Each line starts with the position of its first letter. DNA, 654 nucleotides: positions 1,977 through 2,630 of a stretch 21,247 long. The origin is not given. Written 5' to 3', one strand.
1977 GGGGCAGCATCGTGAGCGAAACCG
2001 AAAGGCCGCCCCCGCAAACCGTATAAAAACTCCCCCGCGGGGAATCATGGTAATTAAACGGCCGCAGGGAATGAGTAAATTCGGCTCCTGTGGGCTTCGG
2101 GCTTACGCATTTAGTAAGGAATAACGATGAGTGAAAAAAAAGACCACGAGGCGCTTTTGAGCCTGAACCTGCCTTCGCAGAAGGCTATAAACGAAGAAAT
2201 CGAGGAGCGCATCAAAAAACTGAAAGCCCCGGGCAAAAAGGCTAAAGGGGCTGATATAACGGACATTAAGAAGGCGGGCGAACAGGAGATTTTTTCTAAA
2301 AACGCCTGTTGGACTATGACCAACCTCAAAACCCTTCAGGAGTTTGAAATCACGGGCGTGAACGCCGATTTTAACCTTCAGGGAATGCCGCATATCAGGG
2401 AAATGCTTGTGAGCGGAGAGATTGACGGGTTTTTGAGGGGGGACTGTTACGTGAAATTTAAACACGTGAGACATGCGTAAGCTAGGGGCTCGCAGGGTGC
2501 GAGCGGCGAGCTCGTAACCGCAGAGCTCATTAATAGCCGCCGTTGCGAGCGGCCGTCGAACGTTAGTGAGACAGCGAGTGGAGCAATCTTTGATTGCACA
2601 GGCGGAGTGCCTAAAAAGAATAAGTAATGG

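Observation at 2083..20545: About 40% of a 21-kb phage-like replicon is a combinatorial mosaic of short hairpin repeat modules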

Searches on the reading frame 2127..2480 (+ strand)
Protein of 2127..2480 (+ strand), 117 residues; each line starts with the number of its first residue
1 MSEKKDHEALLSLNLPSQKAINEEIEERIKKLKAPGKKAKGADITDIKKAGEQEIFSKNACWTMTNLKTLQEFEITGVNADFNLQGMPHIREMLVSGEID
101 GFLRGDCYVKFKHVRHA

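Call 8: search_protein_families(library=phrogs, proteins=[window:2127-2480:+], max_evalue=0.01)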
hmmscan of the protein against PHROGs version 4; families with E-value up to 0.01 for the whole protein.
window:2127-2480:+ (117 aa): 0 families

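Call 53: search_protein_families(library=pfam, proteins=[window:2127-2480:+], max_evalue=0.01)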
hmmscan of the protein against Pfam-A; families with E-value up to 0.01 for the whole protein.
window:2127-2480:+ (117 aa): 0 families
